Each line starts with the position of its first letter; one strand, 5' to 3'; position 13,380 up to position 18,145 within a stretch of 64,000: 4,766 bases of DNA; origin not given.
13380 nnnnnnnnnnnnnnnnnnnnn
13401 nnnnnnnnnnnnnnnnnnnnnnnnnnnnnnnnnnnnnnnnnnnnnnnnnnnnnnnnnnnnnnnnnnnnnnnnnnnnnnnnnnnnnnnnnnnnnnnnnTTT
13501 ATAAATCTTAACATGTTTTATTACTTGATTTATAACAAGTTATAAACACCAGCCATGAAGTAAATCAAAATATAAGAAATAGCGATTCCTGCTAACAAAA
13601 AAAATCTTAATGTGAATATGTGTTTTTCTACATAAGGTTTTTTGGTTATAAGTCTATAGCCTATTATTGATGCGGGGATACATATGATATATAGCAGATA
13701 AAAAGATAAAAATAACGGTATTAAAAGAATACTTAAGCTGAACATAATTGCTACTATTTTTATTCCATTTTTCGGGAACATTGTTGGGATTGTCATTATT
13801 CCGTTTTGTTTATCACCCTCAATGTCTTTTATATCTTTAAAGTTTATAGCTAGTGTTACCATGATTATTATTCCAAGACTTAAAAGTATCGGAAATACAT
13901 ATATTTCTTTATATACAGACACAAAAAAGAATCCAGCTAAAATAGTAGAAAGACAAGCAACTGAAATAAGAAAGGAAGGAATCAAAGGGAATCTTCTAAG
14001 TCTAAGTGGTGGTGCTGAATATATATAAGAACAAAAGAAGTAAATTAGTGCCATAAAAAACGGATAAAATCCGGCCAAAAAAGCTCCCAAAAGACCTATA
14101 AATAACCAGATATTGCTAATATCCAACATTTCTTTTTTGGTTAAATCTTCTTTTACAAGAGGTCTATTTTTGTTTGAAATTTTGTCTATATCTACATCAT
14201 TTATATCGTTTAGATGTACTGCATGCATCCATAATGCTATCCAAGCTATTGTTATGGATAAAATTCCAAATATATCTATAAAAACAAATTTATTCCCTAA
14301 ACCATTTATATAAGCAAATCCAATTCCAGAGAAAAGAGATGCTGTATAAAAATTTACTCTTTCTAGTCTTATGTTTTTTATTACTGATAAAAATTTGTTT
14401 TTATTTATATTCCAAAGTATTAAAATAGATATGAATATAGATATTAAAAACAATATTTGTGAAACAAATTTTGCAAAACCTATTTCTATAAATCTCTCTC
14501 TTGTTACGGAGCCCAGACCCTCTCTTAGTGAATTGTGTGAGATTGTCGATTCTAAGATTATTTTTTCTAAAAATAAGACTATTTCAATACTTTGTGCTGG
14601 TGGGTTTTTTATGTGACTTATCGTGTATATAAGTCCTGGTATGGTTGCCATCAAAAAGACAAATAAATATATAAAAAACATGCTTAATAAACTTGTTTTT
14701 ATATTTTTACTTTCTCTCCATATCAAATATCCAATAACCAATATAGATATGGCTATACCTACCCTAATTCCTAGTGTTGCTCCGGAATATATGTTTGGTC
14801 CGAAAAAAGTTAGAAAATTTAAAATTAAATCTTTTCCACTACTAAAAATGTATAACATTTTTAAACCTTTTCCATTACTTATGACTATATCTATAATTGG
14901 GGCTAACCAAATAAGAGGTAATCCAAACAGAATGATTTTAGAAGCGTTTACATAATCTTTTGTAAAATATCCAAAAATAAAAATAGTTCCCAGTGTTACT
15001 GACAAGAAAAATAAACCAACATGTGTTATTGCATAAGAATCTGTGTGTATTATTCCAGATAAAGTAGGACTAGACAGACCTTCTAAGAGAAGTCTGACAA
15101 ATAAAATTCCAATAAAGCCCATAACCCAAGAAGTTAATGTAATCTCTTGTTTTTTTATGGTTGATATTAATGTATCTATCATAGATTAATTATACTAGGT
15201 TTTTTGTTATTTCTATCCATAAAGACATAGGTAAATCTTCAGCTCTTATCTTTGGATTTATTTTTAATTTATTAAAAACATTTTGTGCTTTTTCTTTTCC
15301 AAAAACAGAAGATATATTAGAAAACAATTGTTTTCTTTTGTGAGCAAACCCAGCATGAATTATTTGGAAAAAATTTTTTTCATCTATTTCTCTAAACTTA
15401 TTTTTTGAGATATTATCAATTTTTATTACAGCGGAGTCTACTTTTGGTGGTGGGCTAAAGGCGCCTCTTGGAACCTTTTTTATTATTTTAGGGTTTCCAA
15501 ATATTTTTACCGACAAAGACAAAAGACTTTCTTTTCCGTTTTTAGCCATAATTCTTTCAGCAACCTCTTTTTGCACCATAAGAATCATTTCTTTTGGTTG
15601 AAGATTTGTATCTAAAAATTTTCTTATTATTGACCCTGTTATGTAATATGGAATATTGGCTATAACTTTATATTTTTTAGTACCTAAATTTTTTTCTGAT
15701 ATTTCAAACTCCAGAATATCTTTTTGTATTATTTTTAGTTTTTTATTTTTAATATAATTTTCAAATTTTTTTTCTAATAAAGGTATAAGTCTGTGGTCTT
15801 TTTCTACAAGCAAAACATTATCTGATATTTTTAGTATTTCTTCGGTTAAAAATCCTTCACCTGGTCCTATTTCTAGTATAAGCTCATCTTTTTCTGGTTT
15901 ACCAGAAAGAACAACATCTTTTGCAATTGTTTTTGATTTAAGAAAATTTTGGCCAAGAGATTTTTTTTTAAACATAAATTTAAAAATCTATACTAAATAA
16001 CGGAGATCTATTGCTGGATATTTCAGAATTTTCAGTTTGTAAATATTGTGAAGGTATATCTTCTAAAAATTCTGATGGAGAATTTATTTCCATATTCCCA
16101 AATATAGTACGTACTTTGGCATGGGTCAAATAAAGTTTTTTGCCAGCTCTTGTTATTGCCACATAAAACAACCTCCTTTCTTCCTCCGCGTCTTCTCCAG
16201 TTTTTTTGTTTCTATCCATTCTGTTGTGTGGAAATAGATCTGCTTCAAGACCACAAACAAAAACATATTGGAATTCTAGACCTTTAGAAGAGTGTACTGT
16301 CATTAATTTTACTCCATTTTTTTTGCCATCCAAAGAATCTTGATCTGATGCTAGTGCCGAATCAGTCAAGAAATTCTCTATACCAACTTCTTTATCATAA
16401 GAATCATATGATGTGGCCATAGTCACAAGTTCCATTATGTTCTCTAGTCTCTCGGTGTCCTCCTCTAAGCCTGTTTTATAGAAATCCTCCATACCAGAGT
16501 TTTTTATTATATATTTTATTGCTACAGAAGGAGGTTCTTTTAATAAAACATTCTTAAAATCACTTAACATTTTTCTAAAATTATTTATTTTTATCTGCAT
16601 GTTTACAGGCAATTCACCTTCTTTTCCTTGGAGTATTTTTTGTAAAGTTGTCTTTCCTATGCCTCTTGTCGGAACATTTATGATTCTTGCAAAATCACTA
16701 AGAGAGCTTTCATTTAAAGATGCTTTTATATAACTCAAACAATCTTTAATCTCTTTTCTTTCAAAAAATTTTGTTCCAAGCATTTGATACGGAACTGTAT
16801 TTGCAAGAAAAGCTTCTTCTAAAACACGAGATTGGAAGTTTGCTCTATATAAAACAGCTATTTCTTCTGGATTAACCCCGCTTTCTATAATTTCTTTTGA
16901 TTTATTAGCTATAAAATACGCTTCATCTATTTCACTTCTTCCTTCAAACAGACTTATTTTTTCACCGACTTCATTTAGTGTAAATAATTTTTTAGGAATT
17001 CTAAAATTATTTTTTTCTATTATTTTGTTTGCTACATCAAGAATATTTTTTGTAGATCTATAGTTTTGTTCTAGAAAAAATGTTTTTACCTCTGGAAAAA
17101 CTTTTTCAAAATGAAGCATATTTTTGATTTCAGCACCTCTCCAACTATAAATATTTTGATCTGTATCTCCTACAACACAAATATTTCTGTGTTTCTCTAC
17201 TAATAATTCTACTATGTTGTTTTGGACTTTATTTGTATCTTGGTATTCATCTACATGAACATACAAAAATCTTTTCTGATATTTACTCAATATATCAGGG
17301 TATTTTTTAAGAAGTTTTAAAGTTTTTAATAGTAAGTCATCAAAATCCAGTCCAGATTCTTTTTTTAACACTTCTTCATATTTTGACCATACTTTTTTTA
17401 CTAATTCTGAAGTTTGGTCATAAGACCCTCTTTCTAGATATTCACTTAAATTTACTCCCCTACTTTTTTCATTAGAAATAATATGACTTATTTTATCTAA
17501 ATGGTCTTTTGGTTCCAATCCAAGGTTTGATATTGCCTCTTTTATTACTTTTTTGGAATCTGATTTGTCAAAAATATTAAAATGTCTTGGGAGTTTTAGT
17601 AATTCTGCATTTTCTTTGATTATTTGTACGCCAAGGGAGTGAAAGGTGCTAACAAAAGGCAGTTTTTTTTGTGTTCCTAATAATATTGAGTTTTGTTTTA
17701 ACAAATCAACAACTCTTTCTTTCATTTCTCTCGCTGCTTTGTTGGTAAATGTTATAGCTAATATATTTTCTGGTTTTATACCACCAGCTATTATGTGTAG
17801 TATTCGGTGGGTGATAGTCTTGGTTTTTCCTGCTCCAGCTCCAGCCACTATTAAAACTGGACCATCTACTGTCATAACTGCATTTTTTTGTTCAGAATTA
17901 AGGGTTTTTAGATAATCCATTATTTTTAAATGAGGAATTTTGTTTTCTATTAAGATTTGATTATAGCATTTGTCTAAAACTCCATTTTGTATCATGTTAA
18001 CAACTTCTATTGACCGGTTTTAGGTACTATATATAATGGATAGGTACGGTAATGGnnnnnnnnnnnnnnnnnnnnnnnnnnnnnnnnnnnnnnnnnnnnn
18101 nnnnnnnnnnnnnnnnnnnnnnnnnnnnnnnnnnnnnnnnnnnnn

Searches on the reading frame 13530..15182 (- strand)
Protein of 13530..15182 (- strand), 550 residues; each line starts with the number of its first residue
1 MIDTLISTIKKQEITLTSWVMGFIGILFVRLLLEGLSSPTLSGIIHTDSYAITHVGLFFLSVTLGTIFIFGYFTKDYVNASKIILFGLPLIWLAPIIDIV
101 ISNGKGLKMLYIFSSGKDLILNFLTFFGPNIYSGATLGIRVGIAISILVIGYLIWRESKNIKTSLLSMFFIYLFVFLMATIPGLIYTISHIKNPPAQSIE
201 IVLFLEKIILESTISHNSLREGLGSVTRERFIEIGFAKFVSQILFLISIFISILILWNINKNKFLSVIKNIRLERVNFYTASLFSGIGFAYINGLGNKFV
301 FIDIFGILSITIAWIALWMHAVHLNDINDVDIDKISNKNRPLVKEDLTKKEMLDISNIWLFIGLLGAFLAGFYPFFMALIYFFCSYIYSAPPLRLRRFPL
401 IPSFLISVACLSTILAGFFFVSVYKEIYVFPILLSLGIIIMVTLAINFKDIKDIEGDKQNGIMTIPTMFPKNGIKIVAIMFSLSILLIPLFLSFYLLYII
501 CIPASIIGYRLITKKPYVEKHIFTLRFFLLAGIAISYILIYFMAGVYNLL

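Call 76: search_protein_families(library=pfam, proteins=[window:13530-15182:-], max_evalue=0.0001)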
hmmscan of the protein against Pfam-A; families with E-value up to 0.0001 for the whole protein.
window:13530-15182:- (550 aa): 1 family
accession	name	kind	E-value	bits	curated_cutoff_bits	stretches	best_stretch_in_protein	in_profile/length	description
PF01040.23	UbiA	-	4.1e-29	102.1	34.2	1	303-528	18-246/250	UbiA prenyltransferase family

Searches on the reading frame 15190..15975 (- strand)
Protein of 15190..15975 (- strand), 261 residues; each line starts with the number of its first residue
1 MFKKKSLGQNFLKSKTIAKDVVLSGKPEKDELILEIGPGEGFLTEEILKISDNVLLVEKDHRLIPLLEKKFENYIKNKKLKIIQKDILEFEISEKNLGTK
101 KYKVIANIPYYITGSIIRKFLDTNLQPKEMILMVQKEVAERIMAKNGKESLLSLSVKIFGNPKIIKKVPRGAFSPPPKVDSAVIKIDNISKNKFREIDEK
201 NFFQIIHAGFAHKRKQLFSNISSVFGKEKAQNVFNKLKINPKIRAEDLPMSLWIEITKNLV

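Call 33: search_protein_families(library=pfam, proteins=[window:15190-15975:-], max_evalue=0.001)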
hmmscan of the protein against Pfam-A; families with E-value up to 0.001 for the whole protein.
window:15190-15975:- (261 aa): 1 family
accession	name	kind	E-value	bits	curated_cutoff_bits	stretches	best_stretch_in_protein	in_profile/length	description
PF00398.26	RrnaAD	-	1.1e-62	212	24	1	3-259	4-260/263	Ribosomal RNA adenine dimethylase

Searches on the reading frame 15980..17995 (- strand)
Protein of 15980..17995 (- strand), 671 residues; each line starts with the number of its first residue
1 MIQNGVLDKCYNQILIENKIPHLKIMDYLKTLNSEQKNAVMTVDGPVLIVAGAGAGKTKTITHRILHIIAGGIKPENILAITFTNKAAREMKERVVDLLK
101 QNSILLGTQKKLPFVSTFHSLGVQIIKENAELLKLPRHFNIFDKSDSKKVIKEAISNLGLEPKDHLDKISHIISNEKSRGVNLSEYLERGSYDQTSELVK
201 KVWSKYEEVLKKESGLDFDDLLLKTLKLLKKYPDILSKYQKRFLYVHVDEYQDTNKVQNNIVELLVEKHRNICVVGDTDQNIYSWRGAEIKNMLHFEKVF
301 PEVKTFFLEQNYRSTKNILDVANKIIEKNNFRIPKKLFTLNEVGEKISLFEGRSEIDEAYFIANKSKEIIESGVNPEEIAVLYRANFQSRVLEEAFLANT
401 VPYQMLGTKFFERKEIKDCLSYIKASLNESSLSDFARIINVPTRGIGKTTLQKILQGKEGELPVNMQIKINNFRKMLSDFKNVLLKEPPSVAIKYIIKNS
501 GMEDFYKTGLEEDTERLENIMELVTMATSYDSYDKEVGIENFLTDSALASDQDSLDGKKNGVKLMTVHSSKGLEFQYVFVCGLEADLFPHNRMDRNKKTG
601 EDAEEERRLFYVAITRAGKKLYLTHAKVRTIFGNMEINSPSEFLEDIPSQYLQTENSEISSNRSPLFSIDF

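Call 25: search_protein_families(library=pfam, proteins=[window:15980-17995:-], max_evalue=0.001)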
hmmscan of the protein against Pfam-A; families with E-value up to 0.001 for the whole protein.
window:15980-17995:- (671 aa): 8 families
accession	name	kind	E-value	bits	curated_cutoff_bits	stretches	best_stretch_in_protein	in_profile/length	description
PF00580.27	UvrD-helicase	-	6e-85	285.6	23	1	32-300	1-270/271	UvrD/REP helicase N-terminal domain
PF13361.12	UvrD_C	-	3.2e-67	227.9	25.6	1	308-626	3-348/350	UvrD-like helicase C-terminal domain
PF13245.12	AAA_19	-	1.6e-21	77.3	25.1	1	36-284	1-132/134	AAA domain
PF13538.12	UvrD_C_2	-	4.1e-11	43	27.4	1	564-624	4-52/52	UvrD-like helicase C-terminal domain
PF01443.25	Viral_helicase1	-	1.6e-07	31.8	21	0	558-623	173-226/228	Viral superfamily 1 RNA helicase core domain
PF13604.12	AAA_30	-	1e-05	25.8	27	0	31-94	1-65/191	AAA domain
PF13087.12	AAA_12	-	0.00012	22.2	27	0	555-623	132-190/195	AAA domain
PF13086.12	AAA_11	-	0.0003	21.1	27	1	32-250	2-221/257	AAA domain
